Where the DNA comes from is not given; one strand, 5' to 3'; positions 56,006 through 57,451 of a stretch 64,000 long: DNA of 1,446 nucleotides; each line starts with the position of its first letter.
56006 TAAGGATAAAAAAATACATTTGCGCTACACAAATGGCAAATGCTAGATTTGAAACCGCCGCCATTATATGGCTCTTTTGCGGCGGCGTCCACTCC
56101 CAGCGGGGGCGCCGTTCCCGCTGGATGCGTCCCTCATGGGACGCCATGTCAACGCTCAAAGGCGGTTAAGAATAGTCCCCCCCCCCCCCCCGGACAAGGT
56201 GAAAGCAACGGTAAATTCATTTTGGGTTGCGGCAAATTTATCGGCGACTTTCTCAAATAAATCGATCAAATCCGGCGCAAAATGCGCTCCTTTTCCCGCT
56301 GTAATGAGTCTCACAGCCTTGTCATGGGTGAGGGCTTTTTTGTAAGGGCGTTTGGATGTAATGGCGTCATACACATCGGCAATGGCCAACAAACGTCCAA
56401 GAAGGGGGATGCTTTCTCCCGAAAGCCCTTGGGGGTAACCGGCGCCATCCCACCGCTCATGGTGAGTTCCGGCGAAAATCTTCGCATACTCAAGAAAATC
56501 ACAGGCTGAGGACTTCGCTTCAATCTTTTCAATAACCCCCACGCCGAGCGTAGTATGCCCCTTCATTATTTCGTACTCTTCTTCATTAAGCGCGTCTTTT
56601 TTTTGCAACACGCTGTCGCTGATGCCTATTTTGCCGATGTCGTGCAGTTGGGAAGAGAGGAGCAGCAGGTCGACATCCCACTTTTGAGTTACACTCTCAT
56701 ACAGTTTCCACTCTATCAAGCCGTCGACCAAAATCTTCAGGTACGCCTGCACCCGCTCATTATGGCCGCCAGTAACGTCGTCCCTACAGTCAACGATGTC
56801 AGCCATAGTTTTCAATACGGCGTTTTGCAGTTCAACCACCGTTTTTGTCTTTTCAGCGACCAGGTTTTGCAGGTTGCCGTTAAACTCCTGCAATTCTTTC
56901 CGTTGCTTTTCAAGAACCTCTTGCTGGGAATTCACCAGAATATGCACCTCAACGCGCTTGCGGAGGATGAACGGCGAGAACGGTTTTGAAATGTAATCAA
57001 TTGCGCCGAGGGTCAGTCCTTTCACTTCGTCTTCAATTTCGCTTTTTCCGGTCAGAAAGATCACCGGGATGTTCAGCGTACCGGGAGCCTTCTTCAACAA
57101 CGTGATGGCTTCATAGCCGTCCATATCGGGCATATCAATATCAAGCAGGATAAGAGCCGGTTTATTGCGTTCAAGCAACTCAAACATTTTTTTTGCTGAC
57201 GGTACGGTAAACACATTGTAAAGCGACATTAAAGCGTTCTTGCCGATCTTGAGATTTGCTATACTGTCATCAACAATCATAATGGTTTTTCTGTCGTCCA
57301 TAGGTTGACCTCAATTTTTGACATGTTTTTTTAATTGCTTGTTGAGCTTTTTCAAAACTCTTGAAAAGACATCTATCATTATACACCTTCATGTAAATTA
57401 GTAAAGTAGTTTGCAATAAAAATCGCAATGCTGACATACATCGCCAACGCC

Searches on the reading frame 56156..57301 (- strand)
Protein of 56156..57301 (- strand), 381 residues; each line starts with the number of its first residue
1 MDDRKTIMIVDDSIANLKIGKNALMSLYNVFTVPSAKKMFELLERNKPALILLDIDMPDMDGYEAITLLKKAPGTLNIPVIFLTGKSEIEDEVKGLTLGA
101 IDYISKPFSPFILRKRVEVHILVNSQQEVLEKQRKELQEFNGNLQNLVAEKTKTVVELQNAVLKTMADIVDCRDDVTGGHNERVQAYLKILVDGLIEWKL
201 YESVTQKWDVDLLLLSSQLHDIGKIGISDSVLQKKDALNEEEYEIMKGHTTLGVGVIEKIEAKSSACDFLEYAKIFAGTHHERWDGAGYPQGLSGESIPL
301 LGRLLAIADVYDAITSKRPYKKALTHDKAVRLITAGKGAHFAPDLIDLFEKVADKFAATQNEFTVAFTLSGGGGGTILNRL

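Call 52: search_protein_families(library=pfam, proteins=[window:56156-57301:-], max_evalue=0.01)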
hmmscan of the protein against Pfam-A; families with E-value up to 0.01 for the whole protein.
window:56156-57301:- (381 aa): 3 families
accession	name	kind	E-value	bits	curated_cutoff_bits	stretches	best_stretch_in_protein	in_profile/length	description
PF13487.12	HD_5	-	1.6e-28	100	27.2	1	165-344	2-169/170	HD domain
PF00072.30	Response_reg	-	2.5e-24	86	30.2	1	7-117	1-110/111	Response regulator receiver domain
PF01966.28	HD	-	2.6e-14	53.9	22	1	207-313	21-115/116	HD domain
